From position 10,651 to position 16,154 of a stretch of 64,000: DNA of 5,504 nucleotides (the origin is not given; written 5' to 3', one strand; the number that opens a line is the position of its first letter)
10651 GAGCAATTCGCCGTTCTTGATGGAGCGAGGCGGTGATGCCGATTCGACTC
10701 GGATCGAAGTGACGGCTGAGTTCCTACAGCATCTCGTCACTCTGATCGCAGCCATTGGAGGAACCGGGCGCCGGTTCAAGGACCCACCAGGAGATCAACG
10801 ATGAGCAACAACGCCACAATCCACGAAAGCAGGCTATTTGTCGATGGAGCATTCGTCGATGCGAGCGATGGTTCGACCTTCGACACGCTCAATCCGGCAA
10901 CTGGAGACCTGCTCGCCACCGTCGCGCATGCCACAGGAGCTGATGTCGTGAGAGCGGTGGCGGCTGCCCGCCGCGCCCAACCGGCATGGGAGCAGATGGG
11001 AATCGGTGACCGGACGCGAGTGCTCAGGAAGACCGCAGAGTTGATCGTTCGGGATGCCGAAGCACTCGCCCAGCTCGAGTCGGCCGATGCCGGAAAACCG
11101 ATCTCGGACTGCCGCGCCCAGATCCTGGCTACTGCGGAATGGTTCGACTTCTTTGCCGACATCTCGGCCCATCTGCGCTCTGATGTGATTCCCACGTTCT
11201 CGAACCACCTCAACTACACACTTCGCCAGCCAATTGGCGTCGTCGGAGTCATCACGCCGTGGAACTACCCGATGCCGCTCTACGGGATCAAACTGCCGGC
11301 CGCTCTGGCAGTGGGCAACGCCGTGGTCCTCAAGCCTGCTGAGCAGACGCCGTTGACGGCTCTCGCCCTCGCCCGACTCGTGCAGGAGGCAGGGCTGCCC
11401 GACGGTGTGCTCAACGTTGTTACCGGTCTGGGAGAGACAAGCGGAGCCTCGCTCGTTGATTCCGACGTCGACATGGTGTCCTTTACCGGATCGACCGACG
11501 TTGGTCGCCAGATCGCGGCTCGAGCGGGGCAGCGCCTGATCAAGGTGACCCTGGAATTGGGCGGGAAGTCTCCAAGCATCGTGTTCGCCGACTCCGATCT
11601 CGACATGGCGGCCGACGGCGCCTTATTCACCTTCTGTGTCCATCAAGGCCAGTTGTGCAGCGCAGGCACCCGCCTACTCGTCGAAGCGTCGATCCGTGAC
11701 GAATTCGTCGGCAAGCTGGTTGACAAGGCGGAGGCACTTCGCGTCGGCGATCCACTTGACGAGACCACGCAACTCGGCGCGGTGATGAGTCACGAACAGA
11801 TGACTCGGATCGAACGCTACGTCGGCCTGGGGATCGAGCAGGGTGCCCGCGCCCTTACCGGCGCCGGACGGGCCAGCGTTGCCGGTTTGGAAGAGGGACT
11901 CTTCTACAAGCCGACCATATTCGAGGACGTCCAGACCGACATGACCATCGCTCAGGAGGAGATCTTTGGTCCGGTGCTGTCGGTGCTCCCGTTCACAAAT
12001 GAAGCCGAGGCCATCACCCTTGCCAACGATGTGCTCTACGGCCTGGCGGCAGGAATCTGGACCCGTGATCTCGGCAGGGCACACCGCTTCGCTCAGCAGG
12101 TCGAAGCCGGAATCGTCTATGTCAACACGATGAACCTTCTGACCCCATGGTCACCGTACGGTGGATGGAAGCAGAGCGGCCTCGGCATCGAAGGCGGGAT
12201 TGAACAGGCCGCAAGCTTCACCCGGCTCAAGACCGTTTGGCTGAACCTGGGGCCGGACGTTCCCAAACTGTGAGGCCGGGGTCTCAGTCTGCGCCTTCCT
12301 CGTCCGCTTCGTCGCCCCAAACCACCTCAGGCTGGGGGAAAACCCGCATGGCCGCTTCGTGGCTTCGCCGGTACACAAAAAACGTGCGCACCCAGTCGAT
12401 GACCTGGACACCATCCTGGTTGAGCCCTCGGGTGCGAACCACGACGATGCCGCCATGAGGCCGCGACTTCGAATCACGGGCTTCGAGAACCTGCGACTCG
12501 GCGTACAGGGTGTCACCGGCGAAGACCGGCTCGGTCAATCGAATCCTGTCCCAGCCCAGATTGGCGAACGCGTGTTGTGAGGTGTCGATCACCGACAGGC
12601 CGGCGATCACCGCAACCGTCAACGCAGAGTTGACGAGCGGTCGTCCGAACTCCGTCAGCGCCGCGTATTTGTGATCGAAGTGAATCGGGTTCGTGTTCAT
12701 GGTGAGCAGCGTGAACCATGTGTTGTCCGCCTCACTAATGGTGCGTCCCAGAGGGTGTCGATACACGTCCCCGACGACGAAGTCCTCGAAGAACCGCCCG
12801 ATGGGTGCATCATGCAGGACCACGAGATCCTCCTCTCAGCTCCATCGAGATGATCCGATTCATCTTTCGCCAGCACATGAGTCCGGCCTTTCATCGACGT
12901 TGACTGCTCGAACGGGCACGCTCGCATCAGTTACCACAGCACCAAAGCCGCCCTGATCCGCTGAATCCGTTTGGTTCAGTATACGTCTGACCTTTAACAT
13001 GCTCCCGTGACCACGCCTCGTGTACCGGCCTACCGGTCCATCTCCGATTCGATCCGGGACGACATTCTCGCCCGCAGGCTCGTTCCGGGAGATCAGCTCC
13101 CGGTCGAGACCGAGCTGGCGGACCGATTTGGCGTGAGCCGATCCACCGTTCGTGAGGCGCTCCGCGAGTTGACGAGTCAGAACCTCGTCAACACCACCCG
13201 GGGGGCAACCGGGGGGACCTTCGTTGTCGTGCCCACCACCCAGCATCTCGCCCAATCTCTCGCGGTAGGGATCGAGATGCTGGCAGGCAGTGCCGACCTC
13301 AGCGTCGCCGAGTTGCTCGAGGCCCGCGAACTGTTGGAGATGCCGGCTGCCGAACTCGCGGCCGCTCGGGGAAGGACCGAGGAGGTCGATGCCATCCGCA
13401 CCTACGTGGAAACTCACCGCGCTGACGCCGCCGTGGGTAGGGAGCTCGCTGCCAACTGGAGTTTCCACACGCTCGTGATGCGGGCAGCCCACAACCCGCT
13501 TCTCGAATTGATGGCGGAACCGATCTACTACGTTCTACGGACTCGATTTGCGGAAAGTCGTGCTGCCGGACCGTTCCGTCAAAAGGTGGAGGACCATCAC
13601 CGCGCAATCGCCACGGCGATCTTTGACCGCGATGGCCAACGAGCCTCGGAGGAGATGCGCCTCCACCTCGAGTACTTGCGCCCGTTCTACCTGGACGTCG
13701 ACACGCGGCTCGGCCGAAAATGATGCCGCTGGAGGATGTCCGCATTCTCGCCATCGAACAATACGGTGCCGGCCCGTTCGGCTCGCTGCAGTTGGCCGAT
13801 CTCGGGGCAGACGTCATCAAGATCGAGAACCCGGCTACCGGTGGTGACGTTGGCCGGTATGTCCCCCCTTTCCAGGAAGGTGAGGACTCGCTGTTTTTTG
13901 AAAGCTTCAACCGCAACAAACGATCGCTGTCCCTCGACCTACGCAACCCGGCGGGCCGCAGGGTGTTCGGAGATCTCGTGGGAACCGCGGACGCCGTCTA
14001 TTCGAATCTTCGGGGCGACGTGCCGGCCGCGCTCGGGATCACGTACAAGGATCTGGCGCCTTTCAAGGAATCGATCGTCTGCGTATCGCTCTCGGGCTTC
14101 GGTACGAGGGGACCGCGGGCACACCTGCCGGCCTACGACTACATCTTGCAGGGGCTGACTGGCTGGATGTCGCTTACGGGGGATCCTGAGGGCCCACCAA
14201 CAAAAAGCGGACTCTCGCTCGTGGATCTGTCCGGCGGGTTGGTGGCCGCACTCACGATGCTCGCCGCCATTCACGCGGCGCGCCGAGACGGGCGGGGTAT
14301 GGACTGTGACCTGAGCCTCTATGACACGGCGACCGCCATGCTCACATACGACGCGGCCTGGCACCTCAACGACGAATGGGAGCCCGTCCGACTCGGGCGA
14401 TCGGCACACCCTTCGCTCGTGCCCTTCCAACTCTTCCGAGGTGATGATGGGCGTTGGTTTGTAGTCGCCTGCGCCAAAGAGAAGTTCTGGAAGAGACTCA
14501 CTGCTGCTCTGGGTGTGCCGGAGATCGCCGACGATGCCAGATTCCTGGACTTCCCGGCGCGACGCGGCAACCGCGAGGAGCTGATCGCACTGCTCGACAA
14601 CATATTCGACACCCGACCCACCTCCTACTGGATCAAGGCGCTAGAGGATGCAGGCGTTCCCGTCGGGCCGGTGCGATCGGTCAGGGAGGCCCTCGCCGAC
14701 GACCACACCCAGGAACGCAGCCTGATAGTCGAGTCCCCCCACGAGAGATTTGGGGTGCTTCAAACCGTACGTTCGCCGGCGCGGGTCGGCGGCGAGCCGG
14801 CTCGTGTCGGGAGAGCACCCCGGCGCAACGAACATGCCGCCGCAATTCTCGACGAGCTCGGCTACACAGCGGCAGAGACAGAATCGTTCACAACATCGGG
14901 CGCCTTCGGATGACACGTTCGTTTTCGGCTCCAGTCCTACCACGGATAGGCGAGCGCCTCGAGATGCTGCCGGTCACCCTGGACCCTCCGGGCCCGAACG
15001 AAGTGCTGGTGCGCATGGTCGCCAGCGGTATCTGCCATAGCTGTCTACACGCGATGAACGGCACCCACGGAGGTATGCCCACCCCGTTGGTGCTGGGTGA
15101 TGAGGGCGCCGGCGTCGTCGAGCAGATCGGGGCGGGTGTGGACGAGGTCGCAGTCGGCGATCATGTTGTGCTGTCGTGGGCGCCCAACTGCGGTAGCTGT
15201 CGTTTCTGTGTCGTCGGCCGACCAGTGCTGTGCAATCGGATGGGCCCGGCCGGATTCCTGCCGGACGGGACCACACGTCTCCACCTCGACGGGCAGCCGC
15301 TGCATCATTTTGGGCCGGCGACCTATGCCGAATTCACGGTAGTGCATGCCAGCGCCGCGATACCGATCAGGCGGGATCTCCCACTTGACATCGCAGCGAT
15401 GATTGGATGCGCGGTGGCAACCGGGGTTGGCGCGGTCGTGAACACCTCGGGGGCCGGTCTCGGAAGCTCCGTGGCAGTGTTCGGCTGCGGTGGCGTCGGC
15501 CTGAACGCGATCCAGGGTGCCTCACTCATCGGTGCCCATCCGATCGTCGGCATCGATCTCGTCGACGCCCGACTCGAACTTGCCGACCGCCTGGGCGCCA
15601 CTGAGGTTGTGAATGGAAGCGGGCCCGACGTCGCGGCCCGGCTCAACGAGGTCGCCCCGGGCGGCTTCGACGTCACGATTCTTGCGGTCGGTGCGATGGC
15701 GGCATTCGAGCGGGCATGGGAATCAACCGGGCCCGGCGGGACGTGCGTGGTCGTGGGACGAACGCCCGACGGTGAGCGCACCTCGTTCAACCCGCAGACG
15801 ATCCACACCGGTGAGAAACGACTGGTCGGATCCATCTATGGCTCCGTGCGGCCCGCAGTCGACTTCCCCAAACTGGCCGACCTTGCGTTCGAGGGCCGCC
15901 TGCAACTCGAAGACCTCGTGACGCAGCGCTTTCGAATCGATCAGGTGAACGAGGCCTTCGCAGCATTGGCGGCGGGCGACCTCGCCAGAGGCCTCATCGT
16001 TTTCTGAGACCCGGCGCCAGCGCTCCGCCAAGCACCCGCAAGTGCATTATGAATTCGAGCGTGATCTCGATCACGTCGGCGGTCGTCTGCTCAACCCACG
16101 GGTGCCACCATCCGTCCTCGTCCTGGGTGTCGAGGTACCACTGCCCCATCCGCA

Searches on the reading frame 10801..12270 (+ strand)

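Call 74: search_protein_families(library=pfam, proteins=[window:10801-12270:+], max_evalue=0.00001)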
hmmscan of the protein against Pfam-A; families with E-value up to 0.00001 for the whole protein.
window:10801-12270:+ (490 aa): 1 family
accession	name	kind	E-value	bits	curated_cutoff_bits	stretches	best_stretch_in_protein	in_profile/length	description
PF00171.27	Aldedh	-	1.6e-172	574.7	23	1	19-479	2-461/461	Aldehyde dehydrogenase family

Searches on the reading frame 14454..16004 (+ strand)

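Call 74: search_protein_families(library=pfam, proteins=[window:14454-16004:+], max_evalue=0.00001)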
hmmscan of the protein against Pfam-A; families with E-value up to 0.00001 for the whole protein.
window:14454-16004:+ (517 aa): 3 families
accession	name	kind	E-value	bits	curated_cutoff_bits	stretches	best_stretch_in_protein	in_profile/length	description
PF00107.32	ADH_zinc_N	-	5.8e-26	91.4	31.8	1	347-477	1-126/129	Zinc-binding dehydrogenase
PF08240.17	ADH_N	-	3.2e-22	79.2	23.5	1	180-305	1-102/104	Alcohol dehydrogenase GroES-like domain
PF13602.12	ADH_zinc_N_2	-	1.6e-08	36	27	1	380-509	1-127/134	Zinc-binding dehydrogenase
